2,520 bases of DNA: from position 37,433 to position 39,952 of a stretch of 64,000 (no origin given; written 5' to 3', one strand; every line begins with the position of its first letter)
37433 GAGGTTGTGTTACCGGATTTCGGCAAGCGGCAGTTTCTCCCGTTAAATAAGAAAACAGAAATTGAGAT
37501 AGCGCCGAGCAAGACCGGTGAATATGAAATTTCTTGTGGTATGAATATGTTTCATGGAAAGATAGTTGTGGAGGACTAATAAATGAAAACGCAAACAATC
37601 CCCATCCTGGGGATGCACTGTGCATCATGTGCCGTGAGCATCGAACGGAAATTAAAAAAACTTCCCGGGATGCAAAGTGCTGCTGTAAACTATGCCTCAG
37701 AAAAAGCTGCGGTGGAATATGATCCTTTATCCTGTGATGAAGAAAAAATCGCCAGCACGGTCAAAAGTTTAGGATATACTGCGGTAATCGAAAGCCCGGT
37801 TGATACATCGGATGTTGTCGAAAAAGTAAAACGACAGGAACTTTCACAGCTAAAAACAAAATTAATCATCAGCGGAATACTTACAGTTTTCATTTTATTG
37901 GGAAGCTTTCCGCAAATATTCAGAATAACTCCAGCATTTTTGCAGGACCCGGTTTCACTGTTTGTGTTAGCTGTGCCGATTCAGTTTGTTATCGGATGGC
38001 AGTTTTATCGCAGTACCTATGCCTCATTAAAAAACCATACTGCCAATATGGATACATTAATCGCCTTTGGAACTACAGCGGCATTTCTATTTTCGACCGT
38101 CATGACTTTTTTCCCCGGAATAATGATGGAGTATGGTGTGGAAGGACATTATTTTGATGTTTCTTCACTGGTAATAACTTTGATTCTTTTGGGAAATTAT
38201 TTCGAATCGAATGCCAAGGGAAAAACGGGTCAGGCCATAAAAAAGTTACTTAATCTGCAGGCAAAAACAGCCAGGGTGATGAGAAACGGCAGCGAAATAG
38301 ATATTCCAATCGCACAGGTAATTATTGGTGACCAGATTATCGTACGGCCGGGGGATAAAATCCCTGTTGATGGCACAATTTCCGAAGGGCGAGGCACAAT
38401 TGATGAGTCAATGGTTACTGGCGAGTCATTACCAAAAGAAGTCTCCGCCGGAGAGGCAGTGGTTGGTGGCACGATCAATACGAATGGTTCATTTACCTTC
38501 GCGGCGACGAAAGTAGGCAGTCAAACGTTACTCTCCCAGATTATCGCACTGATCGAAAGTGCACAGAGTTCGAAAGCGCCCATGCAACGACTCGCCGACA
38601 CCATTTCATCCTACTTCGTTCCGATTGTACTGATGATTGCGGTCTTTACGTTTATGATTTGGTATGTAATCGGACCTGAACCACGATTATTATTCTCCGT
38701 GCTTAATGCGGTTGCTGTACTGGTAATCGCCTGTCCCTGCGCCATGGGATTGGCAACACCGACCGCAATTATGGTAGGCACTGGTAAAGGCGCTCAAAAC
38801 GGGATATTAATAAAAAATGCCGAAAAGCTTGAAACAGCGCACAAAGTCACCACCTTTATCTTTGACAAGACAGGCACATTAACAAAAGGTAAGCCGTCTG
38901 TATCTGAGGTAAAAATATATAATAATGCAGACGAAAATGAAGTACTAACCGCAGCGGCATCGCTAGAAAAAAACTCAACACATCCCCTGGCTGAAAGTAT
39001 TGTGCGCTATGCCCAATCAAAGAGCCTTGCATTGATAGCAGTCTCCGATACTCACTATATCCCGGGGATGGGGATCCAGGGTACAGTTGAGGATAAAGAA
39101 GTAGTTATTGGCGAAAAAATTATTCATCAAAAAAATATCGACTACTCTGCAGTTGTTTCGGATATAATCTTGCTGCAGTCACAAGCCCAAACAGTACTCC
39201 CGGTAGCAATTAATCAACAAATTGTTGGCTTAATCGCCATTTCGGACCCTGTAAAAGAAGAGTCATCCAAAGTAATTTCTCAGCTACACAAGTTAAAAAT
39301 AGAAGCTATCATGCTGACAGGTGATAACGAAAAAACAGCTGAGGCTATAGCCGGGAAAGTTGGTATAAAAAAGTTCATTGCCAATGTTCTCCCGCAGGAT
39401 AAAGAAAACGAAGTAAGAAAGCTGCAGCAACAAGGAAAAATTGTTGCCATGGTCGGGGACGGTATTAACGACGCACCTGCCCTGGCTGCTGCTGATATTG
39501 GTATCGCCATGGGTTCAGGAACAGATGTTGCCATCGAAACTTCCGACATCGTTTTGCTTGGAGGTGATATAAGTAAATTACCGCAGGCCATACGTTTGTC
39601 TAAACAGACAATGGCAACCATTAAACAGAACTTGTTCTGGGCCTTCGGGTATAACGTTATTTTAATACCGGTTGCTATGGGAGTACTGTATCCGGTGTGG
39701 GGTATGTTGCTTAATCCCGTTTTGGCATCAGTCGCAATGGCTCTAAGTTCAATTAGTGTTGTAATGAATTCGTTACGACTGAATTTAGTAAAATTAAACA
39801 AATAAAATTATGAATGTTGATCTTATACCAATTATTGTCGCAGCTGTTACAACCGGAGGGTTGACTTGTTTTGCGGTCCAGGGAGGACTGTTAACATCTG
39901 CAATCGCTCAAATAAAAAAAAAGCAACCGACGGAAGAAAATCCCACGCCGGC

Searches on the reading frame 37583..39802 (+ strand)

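Call 89: search_protein_families(library=pfam, proteins=[window:37583-39802:+], max_evalue=0.0001)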
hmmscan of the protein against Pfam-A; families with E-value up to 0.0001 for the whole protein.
window:37583-39802:+ (740 aa): 3 families
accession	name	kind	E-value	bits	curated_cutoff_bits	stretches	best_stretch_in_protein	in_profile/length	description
PF00122.25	E1-E2_ATPase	-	5.4e-60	202.4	28.1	1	225-405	2-180/181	E1-E2 ATPase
PF00702.32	Hydrolase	-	1.2e-32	114.3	26.4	1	423-638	2-191/191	haloacid dehalogenase-like hydrolase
PF00403.32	HMA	-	2.2e-15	57.2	24.8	1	7-66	3-62/62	Heavy-metal-associated domain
